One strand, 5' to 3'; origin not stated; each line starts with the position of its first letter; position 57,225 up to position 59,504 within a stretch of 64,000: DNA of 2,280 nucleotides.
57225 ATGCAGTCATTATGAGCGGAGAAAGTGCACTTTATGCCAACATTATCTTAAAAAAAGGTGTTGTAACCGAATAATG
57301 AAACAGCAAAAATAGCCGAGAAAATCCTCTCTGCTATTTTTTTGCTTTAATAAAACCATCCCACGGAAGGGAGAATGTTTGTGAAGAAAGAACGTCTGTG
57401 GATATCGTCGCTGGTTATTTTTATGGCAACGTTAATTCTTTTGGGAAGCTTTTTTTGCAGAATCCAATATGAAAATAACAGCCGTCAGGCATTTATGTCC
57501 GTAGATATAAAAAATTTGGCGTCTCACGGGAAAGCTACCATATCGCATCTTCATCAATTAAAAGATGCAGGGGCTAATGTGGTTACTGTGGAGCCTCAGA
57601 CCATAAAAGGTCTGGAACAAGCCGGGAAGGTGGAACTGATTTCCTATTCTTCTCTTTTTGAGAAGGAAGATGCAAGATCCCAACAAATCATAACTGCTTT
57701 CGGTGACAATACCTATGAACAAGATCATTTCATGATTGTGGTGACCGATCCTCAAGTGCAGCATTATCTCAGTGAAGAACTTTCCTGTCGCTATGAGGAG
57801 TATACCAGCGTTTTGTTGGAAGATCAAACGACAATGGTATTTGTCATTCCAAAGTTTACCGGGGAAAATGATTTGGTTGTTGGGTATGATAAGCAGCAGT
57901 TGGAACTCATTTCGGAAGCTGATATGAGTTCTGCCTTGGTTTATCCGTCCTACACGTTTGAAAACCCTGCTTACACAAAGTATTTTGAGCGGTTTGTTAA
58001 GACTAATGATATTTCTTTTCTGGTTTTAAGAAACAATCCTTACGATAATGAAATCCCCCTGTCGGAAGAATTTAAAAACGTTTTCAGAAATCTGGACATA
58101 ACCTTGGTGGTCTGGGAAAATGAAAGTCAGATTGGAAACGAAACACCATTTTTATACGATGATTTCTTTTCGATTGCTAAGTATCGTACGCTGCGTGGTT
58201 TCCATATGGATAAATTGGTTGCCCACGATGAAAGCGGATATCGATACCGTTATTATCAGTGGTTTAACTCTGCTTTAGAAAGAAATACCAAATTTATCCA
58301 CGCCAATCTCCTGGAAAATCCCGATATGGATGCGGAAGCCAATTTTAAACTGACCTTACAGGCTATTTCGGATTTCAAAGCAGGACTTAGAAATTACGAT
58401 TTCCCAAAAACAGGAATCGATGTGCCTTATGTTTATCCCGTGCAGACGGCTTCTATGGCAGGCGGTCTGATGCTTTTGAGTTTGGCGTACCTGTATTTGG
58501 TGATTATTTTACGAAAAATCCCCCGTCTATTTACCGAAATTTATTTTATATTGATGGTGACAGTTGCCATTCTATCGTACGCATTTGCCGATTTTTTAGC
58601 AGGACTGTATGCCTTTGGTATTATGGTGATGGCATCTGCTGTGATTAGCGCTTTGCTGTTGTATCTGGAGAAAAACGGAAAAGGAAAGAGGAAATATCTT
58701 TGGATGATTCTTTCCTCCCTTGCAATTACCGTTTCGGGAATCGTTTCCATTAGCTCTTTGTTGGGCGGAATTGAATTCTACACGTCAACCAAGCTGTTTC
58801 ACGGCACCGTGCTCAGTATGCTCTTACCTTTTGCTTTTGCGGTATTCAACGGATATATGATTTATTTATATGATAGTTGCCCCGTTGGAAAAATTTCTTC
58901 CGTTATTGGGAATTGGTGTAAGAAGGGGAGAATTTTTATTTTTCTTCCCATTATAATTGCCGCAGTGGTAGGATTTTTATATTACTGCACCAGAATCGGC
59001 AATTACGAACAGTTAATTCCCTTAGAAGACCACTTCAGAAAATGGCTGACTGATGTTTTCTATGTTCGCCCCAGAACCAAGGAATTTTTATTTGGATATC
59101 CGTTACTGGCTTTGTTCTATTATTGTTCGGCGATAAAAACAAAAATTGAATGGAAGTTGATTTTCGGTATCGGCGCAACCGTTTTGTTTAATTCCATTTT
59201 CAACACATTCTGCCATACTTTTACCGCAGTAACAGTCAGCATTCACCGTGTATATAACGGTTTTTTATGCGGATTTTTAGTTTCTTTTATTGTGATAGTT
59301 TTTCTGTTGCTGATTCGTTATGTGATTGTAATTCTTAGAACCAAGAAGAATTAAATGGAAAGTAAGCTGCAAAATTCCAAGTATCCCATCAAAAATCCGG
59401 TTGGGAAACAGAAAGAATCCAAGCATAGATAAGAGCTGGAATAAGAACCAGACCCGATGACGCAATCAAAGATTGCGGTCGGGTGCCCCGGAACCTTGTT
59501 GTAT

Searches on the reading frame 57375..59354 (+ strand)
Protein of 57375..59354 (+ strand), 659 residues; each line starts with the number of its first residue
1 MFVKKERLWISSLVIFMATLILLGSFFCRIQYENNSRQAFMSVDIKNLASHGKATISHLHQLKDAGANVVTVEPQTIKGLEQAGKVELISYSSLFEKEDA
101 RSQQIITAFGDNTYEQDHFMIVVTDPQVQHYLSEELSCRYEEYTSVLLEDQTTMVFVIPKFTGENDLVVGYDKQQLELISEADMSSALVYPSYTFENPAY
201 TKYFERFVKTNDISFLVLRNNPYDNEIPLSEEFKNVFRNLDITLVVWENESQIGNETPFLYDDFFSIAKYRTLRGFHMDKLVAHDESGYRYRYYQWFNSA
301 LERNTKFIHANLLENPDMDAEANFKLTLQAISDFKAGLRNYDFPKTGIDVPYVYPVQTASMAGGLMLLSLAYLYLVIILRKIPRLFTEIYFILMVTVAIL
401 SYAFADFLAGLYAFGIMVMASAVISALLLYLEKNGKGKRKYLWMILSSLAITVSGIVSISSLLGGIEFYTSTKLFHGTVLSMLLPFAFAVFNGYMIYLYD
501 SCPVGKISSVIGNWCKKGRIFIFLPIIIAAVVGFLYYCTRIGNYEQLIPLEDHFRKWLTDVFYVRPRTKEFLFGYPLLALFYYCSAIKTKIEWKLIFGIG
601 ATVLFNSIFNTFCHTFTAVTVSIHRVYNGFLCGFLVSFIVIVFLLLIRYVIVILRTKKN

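Call 13: search_protein_families(library=pfam, proteins=[window:57375-59354:+])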
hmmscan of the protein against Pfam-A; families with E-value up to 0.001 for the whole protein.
window:57375-59354:+ (659 aa): 1 family
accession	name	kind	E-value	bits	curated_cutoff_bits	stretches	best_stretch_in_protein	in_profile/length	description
PF18949.5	DUF5693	-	5.7e-72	243.5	29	1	43-646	10-607/609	Family of unknown function (DUF5693)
